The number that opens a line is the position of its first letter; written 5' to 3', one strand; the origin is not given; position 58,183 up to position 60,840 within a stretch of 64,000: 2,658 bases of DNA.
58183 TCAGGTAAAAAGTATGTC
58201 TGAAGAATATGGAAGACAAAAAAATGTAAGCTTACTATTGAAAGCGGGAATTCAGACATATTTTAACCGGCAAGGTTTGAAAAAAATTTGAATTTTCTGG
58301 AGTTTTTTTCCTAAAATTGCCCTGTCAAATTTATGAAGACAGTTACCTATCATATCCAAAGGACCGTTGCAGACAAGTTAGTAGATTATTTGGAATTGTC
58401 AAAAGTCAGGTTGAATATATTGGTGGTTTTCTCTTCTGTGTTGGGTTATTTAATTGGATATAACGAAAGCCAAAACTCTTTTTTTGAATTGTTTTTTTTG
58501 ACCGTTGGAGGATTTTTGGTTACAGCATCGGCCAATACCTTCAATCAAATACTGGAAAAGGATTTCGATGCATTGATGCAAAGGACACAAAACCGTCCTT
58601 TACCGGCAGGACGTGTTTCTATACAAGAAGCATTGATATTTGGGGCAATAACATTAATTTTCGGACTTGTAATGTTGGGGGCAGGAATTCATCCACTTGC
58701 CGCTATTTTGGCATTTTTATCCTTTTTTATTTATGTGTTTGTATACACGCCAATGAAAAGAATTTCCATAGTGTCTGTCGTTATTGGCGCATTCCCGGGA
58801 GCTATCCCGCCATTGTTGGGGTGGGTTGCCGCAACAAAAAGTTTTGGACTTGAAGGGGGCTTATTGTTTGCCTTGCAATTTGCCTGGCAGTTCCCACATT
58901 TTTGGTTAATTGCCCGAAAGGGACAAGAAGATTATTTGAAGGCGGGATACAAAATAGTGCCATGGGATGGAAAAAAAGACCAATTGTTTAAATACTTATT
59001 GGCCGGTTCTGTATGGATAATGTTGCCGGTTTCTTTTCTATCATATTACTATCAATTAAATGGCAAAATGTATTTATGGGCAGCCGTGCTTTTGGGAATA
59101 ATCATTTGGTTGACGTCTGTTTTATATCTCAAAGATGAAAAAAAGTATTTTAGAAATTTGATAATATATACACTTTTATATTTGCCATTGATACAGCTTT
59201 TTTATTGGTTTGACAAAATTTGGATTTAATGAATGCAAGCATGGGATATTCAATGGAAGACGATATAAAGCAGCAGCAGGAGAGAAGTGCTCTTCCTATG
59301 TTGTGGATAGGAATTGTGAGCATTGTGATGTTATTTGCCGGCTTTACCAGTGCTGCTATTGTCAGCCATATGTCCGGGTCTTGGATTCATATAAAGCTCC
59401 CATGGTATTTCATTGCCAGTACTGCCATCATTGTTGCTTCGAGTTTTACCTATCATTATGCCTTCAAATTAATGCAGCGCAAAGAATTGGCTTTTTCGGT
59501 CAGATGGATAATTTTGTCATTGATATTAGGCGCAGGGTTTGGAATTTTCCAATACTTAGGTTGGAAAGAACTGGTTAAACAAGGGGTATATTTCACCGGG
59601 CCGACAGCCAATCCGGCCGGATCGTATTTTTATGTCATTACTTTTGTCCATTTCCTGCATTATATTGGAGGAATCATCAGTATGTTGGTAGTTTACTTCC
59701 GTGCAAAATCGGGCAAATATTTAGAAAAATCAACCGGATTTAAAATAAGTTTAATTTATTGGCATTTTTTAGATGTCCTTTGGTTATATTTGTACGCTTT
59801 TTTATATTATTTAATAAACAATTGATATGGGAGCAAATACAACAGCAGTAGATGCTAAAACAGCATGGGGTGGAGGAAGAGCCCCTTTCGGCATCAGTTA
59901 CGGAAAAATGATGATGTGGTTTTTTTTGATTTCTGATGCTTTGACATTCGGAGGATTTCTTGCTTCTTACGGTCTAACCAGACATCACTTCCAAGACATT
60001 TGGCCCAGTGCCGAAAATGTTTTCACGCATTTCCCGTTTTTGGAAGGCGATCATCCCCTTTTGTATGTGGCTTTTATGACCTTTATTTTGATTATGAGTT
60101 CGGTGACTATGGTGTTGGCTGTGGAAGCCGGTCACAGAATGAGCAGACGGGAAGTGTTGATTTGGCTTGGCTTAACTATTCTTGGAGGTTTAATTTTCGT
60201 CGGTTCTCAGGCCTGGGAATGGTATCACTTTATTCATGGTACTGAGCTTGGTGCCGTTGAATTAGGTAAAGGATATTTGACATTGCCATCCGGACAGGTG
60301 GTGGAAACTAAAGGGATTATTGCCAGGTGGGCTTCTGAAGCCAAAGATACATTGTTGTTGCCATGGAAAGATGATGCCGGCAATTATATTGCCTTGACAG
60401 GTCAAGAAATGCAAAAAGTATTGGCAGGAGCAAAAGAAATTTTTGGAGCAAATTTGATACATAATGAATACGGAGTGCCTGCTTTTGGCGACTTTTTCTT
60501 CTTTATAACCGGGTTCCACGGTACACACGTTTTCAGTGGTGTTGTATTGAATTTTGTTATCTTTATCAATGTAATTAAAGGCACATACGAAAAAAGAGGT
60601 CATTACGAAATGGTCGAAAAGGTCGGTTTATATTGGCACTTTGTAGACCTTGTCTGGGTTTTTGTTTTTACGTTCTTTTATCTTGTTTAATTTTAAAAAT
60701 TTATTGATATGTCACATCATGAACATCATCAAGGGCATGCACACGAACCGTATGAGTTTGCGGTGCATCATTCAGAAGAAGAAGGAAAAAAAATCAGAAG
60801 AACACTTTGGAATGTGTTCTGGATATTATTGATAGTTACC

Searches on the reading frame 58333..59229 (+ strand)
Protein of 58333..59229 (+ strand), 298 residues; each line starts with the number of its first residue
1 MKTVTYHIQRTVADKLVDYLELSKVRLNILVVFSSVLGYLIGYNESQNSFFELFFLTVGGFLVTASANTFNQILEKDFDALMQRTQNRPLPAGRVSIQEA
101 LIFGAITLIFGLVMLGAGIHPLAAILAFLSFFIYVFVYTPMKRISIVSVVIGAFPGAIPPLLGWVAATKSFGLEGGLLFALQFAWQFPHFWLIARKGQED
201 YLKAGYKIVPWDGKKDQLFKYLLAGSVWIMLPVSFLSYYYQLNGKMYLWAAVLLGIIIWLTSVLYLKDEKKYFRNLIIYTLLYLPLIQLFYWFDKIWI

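Call 87: search_protein_families(library=pfam, proteins=[window:58333-59229:+], max_evalue=0.001)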
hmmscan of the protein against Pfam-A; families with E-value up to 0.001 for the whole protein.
window:58333-59229:+ (298 aa): 1 family
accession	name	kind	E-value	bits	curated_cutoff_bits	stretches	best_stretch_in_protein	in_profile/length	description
PF01040.23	UbiA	-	3.4e-53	180.9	34.2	1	32-268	2-234/250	UbiA prenyltransferase family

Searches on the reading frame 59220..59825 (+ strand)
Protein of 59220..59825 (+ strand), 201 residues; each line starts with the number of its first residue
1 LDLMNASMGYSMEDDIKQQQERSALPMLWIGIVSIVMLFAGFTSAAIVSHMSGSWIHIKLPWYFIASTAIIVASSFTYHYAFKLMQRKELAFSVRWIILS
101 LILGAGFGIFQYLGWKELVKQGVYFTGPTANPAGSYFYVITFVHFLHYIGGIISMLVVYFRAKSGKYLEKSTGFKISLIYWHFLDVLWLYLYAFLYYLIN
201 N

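Call 87: search_protein_families(library=pfam, proteins=[window:59220-59825:+], max_evalue=0.001)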
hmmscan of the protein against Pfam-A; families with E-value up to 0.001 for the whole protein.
window:59220-59825:+ (201 aa): 1 family
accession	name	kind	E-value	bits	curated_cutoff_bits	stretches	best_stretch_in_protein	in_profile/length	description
PF00510.24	COX3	-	5.6e-11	43.2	23.8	1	66-197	129-255/258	Cytochrome c oxidase subunit III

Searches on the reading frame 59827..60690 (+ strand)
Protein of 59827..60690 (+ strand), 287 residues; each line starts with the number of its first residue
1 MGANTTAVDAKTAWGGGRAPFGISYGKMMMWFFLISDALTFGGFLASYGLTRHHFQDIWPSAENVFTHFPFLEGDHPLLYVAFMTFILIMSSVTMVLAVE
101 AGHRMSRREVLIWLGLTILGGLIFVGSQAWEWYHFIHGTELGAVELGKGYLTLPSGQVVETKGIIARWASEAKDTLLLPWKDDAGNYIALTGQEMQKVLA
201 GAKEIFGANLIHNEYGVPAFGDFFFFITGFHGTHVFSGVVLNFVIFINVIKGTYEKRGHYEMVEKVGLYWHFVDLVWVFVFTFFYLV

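Call 87: search_protein_families(library=pfam, proteins=[window:59827-60690:+], max_evalue=0.001)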
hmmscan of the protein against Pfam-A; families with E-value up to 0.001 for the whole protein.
window:59827-60690:+ (287 aa): 1 family
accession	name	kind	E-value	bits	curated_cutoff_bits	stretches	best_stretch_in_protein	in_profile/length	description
PF00510.24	COX3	-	1.9e-11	44.7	23.8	1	219-286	189-255/258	Cytochrome c oxidase subunit III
